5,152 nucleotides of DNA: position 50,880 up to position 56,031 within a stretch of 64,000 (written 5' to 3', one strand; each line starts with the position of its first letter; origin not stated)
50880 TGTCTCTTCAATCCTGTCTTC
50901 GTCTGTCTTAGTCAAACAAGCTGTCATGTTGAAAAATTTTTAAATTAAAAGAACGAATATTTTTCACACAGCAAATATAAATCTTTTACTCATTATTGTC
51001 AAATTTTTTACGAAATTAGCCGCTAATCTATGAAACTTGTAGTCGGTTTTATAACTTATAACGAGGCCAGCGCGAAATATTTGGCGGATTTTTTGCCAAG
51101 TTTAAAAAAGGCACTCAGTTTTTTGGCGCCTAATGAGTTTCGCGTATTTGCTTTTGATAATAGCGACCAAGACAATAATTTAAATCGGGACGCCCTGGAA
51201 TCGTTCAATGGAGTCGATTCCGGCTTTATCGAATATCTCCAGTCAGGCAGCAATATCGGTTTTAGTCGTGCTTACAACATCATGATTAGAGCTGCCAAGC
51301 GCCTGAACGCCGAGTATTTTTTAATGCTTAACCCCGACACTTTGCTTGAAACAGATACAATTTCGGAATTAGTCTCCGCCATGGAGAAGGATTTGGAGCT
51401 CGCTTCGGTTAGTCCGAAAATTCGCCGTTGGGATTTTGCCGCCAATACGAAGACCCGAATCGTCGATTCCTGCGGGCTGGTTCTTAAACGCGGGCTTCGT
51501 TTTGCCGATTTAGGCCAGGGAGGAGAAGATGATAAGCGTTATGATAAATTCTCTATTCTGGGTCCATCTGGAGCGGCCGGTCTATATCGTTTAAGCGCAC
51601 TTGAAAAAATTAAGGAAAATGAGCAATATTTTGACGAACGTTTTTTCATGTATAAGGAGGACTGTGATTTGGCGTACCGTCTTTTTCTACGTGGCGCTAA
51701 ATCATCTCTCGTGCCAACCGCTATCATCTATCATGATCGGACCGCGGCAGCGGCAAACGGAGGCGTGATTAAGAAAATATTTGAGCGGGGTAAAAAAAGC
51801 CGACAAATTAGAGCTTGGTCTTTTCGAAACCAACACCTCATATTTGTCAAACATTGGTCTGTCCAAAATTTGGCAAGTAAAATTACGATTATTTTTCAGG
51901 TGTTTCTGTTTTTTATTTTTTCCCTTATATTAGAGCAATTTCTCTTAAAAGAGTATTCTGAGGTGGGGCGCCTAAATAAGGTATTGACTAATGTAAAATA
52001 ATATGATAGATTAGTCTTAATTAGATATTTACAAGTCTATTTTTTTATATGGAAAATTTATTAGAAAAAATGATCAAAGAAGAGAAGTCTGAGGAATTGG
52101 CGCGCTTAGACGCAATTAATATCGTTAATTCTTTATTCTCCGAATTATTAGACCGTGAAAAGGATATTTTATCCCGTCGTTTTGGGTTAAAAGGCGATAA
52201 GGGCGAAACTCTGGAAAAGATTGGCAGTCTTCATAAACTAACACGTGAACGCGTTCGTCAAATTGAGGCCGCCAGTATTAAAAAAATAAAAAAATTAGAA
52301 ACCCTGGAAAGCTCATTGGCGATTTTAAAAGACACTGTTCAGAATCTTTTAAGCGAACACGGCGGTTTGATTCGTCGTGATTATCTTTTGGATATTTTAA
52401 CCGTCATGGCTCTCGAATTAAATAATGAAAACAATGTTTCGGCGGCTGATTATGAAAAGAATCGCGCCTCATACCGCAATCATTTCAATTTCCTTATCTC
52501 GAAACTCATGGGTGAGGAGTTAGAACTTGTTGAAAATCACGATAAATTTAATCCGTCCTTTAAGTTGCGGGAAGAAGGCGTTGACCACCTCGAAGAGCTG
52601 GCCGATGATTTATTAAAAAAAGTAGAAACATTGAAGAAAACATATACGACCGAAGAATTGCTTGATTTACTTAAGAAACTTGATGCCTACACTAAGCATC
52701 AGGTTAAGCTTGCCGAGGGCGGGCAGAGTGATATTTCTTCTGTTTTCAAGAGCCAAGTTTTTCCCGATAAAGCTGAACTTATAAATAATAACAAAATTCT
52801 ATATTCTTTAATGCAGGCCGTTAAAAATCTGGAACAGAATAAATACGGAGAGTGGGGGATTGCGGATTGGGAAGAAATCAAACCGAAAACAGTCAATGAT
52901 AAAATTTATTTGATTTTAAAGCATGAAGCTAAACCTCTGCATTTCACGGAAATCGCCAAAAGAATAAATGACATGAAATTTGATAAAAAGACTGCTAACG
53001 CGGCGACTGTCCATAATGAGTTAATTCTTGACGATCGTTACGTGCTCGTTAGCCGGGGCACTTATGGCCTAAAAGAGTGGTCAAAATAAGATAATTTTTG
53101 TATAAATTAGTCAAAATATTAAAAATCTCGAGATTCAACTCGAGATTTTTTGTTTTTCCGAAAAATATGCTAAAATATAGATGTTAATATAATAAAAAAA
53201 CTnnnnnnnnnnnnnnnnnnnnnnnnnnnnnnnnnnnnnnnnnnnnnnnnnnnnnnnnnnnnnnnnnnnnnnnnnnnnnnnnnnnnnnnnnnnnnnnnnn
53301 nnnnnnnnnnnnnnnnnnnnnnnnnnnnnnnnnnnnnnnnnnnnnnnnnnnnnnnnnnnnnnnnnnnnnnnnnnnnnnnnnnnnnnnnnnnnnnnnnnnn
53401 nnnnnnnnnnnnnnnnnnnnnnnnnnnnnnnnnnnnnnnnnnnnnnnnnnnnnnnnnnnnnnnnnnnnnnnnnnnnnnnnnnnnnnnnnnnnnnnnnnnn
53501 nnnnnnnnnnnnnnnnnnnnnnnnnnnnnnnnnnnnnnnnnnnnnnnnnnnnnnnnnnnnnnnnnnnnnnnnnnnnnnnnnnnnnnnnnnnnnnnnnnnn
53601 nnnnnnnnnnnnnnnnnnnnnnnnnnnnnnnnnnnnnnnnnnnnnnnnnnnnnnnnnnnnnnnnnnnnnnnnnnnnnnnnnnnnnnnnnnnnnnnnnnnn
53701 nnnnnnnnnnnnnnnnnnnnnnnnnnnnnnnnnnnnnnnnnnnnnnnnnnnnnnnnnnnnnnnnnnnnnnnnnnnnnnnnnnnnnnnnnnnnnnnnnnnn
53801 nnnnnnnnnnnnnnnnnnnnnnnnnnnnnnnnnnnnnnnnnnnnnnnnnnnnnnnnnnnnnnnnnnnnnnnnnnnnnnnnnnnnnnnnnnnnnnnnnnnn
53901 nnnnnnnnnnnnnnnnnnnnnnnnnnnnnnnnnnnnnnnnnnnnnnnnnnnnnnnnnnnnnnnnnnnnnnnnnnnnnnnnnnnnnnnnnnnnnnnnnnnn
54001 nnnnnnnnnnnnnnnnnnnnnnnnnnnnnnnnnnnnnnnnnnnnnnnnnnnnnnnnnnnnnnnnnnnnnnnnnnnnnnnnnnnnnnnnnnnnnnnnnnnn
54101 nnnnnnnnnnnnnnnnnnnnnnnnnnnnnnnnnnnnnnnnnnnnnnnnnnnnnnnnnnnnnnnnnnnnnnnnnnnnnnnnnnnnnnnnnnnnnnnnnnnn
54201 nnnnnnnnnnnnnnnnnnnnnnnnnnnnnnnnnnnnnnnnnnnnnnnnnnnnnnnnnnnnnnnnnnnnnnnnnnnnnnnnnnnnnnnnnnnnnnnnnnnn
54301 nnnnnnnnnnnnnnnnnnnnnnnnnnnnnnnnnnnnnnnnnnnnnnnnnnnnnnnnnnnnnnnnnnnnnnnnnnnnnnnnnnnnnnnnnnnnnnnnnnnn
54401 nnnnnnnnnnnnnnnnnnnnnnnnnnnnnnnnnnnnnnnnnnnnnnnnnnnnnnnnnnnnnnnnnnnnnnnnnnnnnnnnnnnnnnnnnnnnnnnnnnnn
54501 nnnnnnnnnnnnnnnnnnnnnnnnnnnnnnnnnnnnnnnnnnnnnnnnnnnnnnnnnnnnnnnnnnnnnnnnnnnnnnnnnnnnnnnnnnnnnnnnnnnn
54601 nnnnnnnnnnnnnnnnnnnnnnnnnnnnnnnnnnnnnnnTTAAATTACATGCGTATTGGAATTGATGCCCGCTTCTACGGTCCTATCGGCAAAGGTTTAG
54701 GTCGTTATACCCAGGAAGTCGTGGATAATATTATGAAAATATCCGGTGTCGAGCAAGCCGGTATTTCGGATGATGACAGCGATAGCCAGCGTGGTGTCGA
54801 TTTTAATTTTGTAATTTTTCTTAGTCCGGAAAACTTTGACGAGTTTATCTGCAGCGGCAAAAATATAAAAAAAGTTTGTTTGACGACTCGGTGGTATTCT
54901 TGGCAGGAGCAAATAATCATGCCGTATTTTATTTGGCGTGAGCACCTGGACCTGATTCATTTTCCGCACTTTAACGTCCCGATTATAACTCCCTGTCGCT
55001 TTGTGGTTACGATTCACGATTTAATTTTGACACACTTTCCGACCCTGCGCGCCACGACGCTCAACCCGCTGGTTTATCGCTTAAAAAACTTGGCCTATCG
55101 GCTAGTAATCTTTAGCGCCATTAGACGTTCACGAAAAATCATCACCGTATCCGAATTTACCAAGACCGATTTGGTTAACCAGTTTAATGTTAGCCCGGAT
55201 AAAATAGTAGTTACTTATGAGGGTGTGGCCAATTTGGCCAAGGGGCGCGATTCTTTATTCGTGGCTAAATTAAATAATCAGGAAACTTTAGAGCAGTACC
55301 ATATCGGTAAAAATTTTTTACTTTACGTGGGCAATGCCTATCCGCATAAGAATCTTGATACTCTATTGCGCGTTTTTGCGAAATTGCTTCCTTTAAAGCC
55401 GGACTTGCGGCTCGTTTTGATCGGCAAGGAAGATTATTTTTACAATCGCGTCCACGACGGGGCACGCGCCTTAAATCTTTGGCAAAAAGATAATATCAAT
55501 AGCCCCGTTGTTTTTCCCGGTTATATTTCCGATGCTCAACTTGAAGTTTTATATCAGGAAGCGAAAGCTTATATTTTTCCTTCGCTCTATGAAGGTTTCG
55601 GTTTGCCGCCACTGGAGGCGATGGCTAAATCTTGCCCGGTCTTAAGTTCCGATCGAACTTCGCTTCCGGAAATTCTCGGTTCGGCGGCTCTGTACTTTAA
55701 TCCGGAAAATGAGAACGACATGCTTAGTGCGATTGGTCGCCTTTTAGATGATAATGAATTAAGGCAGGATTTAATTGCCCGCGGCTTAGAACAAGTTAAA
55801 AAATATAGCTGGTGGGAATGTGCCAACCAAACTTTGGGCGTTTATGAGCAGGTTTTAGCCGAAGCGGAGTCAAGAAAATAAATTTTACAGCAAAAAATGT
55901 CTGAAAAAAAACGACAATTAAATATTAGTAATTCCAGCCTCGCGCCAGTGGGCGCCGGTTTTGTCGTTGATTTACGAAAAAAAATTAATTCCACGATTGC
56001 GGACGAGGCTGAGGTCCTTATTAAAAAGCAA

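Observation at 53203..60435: Tight TM-protein / GT4 / DUF4012 / multi-Ig surface-protein operon: best candidate for an uncharacterised surface-assembly system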

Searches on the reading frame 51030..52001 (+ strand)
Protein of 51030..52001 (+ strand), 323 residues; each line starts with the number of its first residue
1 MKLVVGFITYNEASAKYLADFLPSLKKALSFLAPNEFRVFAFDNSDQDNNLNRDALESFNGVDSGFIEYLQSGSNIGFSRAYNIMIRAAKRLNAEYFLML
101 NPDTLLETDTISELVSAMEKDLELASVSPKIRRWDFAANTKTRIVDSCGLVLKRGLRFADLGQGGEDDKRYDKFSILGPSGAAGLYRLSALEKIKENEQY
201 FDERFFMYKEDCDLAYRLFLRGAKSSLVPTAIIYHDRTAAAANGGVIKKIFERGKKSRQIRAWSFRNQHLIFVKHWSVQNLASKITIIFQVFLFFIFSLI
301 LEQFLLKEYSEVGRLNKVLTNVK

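Call 8: search_protein_families(library=pfam, proteins=[window:51030-52001:+], max_evalue=0.01)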
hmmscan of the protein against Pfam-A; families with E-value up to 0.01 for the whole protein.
window:51030-52001:+ (323 aa): 3 families
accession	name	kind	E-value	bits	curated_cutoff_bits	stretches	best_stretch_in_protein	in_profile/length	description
PF00535.33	Glycos_transf_2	-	5.2e-11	43.2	23.3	1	8-194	5-167/168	Glycosyl transferase family 2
PF13632.12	Glyco_trans_2_3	-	0.0002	21.7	27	1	179-266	72-142/198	Glycosyl transferase family group 2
PF13641.12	Glyco_tranf_2_3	-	0.00038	21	27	1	14-240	14-216/230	Glycosyltransferase like family 2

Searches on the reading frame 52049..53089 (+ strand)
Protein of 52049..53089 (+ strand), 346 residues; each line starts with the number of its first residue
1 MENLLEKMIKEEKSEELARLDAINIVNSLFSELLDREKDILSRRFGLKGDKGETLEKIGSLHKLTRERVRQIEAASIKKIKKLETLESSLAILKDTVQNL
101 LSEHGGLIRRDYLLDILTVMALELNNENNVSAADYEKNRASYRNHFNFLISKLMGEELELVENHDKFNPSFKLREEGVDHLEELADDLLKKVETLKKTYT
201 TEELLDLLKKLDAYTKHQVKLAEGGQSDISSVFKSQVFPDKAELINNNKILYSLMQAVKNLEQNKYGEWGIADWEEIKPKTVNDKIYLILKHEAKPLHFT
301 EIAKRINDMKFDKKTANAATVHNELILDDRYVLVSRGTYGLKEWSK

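Call 8: search_protein_families(library=pfam, proteins=[window:52049-53089:+], max_evalue=0.01)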
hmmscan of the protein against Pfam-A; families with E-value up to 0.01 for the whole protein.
window:52049-53089:+ (346 aa): 2 families
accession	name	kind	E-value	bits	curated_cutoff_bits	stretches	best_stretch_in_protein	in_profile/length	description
PF04545.22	Sigma70_r4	-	1.2e-10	41.2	24.1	1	31-82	3-50/50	Sigma-70, region 4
PF05066.19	HARE-HTH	-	6.2e-07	30.2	25.9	1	281-344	2-71/71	HB1, ASXL, restriction endonuclease HTH domain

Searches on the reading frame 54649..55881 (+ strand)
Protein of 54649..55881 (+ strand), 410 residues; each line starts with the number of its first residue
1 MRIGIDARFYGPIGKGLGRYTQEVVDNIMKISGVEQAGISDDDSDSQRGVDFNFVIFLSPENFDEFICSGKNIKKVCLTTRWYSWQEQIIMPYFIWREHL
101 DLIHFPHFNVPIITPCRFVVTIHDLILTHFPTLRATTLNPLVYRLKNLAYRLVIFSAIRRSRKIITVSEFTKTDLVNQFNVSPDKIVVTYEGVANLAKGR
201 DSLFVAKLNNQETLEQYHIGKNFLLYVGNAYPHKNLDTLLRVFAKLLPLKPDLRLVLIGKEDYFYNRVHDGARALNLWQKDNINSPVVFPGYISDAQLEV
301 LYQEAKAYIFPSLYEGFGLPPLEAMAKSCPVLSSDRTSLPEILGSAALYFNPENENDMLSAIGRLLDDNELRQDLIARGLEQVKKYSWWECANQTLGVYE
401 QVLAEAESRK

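Call 7: search_protein_families(library=pfam, proteins=[window:54649-55881:+], max_evalue=0.1)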
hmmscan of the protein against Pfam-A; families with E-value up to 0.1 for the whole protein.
window:54649-55881:+ (410 aa): 5 families
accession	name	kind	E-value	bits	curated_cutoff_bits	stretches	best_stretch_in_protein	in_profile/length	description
PF00534.26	Glycos_transf_1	-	2.9e-32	112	26.4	1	220-379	14-169/172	Glycosyl transferases group 1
PF13692.12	Glyco_trans_1_4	-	5.4e-25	88.8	27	1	223-368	3-142/142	Glycosyl transferases group 1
PF13439.12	Glyco_transf_4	-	2.2e-10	41.2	28.5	1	92-193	65-166/170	Glycosyltransferase Family 4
PF20706.3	GT4-conflict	-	9.1e-10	38.5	26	1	218-361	194-335/385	Family 4 Glycosyltransferase in conflict systems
PF13524.12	Glyco_trans_1_2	-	1.9e-07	31.5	25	1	249-386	11-132/144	Glycosyl transferase-like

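Call 9: search_protein_families(library=ncbifam, proteins=[window:54649-55881:+], max_evalue=1)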
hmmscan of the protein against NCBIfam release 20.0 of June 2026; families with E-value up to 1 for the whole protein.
window:54649-55881:+ (410 aa): 33 families (the best 25 are shown)
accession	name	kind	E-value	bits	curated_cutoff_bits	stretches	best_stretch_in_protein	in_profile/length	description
TIGR04047.1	MSMEG_0565_glyc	hypoth_equivalog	3.9e-28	98.6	259.85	1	157-400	135-372/373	MSMEG_0565 family glycosyltransferase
TIGR02149.1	glgA_Coryne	subfamily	4.2e-21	75.5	302.4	1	156-403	140-391/391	glycogen synthase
TIGR04157.1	glyco_rSAM_CFB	subfamily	4.1e-18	65.5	400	1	158-343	167-339/406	TIGR04157 family glycosyltransferase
TIGR03449.1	mycothiol_MshA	equivalog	2e-17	63.2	462.5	1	163-403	167-404/406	D-inositol-3-phosphate glycosyltransferase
TIGR03999.1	thiol_BshA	equivalog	1.2e-16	60.7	273.7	1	94-403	79-374/375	N-acetyl-alpha-D-glucosaminyl L-malate synthase BshA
NF038295.1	EPS_HpsP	equivalog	2.4e-16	59.7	550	1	98-403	91-388/388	hormogonium polysaccharide biosynthesis glycosyltransferase HpsP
TIGR04063.1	stp3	hypoth_equivalog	8.7e-16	57.8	442.05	1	153-403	150-396/397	TIGR04063 family PEP-CTERM/XrtA system glycosyltransferase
NF041010.1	glycosy_Agl16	equivalog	9e-13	47.8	575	1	156-402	129-351/352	glycosylation protein Agl16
NF012028.0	PRK15484.1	subfamily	1e-12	47.9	618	1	211-394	181-370/380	lipopolysaccharide N-acetylglucosaminyltransferase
NF050063.1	ProtGlycPglJ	equivalog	2.3e-12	46.8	500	1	148-396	132-360/363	N-acetylgalactosamine-N,N'-diacetylbacillosaminyl-diphospho-undecaprenol 4-alpha-N-acetylgalactosaminyltransferase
NF053513.1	Gtran_IagA_BgsA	equivalog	7.1e-12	45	460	1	152-403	97-332/333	LTA glycolipid anchor biosynthesis glycosyltransferase, IagA/BgsA family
NF041876.1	EPS_EpsE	equivalog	8.4e-12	45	400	1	226-385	219-378/389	exopolysaccharide biosynthesis GT4 family glycosyltransferase EpsE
TIGR03088.1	stp2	hypoth_equivalog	1e-11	44.5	409.05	1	163-403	139-374/374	TIGR03088 family PEP-CTERM/XrtA system glycosyltransferase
NF038298.1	EPS_HpsO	equivalog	1.6e-10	40.4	575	1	211-402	189-387/388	hormogonium polysaccharide biosynthesis glycosyltransferase HpsO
NF053787.1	GlcN_PG_synth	equivalog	1.8e-10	40.2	480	1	221-403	197-360/361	N-acetylglucosaminyl phosphatidylglycerol synthase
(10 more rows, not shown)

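Call 95: search_solved_structures(query=window:54649-55878:+, max_evalue=1e-8)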
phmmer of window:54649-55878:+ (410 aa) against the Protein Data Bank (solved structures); distinct sequences matched with E-value up to 1e-8: 7.
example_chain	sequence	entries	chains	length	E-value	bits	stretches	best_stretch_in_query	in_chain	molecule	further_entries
7qsg_A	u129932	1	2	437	4.9e-18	68.4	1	160-405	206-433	D-inositol 3-phosphate glycosyltransferase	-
6kih_A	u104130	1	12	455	1e-14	57.4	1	223-404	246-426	Tll1590 protein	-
4n9w_A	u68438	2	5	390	3.2e-12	49.2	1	209-402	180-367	GDP-mannose-dependent alpha-(1-2)-phosphatidylinositol mannosyltransferase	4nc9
2gej_A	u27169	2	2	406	3.6e-12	49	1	209-402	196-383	PHOSPHATIDYLINOSITOL MANNOSYLTRANSFERASE (PimA)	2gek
3c4q_A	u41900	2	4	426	8e-11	44.6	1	171-405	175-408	Predicted glycosyltransferases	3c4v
3c48_A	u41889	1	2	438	8.6e-11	44.5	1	171-405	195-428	Predicted glycosyltransferases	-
5i45_A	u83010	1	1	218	1.6e-10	43.6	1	244-406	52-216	Glycosyl transferases group 1 family protein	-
